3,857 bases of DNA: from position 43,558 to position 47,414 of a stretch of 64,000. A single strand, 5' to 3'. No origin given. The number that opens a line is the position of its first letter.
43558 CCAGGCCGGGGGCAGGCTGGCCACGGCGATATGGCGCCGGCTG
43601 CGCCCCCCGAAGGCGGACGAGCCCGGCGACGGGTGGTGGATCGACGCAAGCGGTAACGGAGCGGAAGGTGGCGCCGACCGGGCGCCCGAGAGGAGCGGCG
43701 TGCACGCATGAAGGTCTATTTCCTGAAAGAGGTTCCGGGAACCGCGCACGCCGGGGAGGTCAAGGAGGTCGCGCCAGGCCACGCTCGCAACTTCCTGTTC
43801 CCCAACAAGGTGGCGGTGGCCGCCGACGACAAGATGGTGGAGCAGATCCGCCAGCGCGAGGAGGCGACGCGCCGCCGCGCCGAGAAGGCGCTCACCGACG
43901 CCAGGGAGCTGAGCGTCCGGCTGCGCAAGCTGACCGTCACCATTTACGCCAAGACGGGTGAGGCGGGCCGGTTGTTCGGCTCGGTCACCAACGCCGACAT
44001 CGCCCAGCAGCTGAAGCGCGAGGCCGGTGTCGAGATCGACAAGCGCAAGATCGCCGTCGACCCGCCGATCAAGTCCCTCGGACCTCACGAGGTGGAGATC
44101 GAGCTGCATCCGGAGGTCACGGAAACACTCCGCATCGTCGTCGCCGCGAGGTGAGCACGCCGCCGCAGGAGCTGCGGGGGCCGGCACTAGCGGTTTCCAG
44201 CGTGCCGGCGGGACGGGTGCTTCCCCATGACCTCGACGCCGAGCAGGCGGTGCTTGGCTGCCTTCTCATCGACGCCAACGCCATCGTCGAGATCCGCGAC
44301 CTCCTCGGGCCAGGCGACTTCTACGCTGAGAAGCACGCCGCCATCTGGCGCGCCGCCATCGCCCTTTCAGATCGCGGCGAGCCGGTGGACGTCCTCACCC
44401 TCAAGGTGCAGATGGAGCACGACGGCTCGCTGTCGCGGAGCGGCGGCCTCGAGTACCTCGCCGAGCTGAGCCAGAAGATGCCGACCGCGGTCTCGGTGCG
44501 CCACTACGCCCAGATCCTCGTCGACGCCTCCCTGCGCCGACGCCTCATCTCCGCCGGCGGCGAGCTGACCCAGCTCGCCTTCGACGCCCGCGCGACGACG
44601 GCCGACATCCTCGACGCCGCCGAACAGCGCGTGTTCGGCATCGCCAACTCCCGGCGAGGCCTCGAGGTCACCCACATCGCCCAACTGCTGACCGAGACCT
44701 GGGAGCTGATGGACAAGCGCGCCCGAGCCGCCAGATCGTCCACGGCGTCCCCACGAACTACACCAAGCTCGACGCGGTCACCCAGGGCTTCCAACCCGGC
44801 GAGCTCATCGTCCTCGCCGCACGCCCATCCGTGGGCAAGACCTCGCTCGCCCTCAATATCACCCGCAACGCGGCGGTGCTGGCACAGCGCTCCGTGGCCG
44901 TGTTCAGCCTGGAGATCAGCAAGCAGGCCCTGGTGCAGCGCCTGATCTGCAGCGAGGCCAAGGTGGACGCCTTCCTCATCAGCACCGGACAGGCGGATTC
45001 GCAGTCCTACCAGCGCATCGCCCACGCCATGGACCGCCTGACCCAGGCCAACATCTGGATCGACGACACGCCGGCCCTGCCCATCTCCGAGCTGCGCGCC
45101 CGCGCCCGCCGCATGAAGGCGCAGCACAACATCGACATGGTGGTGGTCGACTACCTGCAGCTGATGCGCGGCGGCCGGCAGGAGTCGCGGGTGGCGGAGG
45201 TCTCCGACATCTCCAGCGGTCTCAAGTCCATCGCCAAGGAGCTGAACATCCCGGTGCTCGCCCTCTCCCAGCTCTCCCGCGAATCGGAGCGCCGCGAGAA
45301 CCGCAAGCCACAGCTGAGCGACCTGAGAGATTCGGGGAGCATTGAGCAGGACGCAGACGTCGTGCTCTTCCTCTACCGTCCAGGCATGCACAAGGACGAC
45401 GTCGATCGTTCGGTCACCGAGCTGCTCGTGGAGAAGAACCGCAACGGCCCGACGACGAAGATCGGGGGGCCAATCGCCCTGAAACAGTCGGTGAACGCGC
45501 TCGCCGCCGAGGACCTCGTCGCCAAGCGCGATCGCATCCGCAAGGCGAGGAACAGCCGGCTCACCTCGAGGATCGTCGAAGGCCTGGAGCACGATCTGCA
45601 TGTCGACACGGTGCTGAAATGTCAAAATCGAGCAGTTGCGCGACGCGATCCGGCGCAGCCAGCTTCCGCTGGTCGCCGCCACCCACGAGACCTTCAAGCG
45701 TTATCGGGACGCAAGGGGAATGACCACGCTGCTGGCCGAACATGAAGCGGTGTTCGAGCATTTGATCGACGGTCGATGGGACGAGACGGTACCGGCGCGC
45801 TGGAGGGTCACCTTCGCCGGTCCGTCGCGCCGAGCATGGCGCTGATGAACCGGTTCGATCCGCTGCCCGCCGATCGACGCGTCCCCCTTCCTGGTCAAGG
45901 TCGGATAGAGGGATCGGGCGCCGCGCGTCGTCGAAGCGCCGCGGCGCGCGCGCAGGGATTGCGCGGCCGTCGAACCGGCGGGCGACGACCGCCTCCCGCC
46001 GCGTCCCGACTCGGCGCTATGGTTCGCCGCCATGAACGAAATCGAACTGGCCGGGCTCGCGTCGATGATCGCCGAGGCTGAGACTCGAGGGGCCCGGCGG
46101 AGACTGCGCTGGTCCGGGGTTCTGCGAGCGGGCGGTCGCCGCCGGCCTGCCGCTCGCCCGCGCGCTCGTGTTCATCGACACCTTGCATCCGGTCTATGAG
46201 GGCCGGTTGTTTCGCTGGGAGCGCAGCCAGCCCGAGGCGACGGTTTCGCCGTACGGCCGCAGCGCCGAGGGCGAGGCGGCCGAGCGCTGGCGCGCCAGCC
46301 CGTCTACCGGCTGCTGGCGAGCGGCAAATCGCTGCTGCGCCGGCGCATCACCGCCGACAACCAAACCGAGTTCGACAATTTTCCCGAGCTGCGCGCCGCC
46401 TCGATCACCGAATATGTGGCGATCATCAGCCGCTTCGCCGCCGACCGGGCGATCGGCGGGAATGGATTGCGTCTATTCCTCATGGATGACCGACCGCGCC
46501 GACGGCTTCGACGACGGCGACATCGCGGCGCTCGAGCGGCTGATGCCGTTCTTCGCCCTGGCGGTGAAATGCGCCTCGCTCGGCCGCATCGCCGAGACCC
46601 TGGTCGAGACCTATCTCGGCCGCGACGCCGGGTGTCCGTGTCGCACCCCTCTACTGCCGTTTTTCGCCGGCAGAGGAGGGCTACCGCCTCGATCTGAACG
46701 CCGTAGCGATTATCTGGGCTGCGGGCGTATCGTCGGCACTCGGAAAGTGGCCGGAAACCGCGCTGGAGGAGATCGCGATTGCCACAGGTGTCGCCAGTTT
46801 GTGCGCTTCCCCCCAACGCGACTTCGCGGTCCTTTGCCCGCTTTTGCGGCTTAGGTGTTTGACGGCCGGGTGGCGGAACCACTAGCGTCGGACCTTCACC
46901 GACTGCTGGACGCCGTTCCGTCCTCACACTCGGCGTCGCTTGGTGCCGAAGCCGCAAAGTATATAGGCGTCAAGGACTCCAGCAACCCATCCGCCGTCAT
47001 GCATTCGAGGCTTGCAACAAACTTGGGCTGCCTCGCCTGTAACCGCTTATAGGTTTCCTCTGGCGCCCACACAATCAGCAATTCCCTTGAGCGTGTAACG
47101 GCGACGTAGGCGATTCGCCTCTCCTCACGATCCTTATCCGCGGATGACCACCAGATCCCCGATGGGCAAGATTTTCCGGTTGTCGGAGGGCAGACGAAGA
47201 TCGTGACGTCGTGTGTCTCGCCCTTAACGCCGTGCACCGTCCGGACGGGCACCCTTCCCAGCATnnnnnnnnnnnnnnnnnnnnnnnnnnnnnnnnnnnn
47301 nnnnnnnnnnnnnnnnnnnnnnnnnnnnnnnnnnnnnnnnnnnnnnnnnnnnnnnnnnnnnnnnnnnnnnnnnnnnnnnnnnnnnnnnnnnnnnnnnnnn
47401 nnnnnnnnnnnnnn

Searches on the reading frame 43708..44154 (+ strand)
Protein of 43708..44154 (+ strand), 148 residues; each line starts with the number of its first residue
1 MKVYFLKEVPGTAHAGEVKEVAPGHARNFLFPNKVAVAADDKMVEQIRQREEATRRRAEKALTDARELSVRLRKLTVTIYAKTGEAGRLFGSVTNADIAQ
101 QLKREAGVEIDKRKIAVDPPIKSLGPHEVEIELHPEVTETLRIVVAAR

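Call 85: list_cluster_members(proteins=[window:43708-44154:+, window:53437-54693:-, window:41834-43204:+])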
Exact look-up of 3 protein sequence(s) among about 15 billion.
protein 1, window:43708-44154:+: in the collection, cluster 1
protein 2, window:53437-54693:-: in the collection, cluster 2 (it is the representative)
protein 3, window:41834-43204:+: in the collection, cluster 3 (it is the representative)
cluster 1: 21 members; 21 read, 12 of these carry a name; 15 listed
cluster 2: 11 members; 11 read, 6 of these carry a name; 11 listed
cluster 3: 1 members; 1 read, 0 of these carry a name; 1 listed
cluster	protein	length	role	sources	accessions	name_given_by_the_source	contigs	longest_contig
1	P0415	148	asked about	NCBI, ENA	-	-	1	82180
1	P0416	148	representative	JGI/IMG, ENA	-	large subunit ribosomal protein L9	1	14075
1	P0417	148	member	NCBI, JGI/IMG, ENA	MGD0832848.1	MAG: 50S ribosomal protein L9 [Candidatus Dormibacteria bacterium] | large subunit ribosomal protein L9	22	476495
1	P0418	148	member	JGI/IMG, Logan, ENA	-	large subunit ribosomal protein L9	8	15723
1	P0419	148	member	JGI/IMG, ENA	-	large subunit ribosomal protein L9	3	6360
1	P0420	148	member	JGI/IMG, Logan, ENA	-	large subunit ribosomal protein L9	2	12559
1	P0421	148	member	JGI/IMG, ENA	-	large subunit ribosomal protein L9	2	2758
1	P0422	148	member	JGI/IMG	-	large subunit ribosomal protein L9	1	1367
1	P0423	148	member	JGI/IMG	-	large subunit ribosomal protein L9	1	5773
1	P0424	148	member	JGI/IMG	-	large subunit ribosomal protein L9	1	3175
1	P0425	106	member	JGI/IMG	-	large subunit ribosomal protein L9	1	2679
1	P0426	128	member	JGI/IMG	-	large subunit ribosomal protein L9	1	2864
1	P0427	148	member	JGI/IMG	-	large subunit ribosomal protein L9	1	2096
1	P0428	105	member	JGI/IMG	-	-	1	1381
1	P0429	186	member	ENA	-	-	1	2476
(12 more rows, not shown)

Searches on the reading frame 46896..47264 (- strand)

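Call 63: search_protein_families(library=pfam, proteins=[window:46896-47264:-], max_evalue=0.01)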
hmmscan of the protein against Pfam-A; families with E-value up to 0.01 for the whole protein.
window:46896-47264:- (122 aa): 3 families
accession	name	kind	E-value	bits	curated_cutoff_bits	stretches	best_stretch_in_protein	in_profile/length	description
PF13361.12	UvrD_C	-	1.7e-07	31.4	25.6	1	4-65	286-345/350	UvrD-like helicase C-terminal domain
PF13538.12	UvrD_C_2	-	6.4e-06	26.4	27.4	1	43-65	29-51/52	UvrD-like helicase C-terminal domain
PF01443.25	Viral_helicase1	-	0.0013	19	21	1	5-65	177-226/228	Viral superfamily 1 RNA helicase core domain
